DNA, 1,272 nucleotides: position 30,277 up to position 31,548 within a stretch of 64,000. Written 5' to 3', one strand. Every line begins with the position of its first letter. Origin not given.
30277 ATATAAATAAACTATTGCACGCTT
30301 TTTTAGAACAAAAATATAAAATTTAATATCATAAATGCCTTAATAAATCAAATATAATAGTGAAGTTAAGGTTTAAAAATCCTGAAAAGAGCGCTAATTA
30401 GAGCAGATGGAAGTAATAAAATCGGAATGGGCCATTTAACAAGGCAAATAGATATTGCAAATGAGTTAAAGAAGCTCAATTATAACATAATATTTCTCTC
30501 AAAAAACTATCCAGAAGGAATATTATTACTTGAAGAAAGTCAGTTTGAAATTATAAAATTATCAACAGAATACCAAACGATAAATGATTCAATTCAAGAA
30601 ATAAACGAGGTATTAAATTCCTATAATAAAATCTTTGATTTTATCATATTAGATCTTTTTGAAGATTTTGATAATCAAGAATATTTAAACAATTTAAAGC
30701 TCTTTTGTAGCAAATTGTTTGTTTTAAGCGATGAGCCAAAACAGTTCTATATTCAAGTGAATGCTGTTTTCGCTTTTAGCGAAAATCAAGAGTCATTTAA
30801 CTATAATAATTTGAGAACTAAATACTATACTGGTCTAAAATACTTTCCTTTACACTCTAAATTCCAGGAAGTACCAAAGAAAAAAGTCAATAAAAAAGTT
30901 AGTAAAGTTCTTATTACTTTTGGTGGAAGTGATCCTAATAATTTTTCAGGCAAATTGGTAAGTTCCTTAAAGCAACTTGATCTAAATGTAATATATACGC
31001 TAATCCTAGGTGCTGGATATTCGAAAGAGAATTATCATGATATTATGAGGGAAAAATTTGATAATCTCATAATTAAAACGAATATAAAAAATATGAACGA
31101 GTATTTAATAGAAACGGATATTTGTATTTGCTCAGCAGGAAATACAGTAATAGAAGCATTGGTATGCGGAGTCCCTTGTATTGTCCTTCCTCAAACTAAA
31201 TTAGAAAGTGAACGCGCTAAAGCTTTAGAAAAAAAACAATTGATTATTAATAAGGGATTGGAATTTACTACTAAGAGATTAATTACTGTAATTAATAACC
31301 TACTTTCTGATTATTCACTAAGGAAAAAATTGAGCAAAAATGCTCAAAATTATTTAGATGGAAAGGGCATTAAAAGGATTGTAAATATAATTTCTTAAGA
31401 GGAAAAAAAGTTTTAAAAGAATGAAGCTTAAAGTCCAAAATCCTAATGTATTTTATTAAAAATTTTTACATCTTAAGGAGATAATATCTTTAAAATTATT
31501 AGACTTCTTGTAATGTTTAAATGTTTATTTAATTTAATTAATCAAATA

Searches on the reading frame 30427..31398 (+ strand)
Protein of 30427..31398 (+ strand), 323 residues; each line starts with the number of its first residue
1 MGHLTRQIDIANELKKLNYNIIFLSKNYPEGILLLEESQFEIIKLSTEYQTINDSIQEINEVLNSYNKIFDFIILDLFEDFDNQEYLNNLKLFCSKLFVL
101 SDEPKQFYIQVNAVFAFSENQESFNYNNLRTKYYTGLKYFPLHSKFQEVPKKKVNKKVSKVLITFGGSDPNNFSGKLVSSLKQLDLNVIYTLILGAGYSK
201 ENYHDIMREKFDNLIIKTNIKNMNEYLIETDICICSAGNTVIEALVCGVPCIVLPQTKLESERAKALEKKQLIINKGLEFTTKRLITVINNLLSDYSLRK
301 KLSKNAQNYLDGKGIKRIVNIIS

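Call 59: search_protein_families(library=pfam, proteins=[window:30427-31398:+], max_evalue=1e-8)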
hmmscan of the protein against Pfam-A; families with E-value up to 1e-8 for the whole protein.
window:30427-31398:+ (323 aa): 1 family
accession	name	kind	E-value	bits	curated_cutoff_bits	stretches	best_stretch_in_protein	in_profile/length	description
PF04101.22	Glyco_tran_28_C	-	3.2e-10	40.7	22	1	163-305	3-153/166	Glycosyltransferase family 28 C-terminal domain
